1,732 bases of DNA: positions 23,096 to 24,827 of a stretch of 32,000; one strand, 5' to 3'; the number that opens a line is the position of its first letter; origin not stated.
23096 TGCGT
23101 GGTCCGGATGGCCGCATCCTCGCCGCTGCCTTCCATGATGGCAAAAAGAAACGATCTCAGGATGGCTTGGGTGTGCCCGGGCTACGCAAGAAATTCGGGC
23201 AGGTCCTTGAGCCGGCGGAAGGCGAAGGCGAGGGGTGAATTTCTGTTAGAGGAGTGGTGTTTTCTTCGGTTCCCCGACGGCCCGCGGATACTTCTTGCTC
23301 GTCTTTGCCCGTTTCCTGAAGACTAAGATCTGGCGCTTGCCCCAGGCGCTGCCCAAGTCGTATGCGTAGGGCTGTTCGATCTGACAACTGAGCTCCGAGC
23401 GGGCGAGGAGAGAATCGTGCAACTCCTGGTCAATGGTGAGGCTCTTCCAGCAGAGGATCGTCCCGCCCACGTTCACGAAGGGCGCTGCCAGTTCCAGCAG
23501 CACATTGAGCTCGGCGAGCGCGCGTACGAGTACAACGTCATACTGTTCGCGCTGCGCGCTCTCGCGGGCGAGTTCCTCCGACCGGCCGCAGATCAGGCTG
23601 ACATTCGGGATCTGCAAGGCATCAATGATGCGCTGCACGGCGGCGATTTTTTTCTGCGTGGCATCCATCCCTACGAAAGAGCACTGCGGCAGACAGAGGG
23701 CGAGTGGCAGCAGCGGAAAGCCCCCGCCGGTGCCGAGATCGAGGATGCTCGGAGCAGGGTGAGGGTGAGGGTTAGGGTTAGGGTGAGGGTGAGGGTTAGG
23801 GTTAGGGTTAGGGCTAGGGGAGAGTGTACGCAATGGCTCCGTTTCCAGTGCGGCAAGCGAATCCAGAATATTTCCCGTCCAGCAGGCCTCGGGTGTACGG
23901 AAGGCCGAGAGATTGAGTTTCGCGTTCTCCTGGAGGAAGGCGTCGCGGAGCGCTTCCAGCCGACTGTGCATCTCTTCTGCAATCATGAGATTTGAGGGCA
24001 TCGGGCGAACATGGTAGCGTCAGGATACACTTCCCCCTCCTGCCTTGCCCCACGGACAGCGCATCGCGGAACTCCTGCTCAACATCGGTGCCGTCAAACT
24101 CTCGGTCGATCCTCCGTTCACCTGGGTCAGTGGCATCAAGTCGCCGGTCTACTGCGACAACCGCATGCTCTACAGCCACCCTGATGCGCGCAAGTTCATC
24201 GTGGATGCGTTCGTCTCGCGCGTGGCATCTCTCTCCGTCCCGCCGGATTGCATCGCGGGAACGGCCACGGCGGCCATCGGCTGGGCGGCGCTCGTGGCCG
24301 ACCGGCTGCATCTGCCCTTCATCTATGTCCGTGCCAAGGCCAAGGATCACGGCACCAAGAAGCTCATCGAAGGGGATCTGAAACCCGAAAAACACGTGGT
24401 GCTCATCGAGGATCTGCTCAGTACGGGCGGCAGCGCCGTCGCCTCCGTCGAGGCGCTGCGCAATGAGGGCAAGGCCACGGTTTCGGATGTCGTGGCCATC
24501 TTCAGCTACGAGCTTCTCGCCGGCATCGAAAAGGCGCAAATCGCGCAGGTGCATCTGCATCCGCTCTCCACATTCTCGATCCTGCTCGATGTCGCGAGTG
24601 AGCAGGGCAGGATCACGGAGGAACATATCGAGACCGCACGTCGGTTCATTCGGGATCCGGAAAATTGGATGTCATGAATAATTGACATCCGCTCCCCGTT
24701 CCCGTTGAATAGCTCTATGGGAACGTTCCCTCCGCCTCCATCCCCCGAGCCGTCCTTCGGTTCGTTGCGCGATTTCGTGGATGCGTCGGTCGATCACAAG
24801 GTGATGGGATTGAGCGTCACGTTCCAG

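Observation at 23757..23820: Telomere-like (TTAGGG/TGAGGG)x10 array embedded in frame in rsmG, encoding a (PN/PH) linker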

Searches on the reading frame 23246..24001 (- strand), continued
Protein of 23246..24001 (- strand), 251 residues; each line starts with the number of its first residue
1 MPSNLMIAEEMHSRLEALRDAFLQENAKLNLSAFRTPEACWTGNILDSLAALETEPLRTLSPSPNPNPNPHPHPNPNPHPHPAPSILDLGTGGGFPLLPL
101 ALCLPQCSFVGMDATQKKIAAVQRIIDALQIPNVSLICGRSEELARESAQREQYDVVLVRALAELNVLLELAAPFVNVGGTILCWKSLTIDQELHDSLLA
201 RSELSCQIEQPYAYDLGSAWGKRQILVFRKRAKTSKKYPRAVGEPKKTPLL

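Call 70: find_encoding_contigs(protein=P0006, flank=3000, max_places=1)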
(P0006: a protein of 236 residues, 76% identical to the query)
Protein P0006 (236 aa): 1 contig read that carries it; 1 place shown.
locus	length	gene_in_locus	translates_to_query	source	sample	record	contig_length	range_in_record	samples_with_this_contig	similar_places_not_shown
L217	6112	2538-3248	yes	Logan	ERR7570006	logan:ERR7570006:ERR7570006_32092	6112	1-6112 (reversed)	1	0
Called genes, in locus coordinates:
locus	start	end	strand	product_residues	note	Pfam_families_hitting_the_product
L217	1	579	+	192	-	?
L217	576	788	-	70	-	-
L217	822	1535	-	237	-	PF02592:Vut_1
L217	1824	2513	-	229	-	PF00156:Pribosyltran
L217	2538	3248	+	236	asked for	PF02527:GidB, PF08242:Methyltransf_12 (faint), PF13847:Methyltransf_31, PF02390:Methyltransf_4 (weak), PF13649:Methyltransf_25 (weak)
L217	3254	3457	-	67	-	-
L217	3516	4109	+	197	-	PF01728:FtsJ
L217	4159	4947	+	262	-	PF00005:ABC_tran, PF13304:AAA_21 (weak)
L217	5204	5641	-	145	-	-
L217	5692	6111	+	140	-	?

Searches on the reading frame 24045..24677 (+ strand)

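Call 9: search_protein_families(library=pfam, proteins=[window:24045-24677:+])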
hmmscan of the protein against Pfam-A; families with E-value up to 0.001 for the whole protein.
window:24045-24677:+ (210 aa): 1 family
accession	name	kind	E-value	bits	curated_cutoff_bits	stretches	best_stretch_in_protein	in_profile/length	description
PF00156.33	Pribosyltran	-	7.2e-09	35.6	26.3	1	58-149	21-121/158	Phosphoribosyl transferase domain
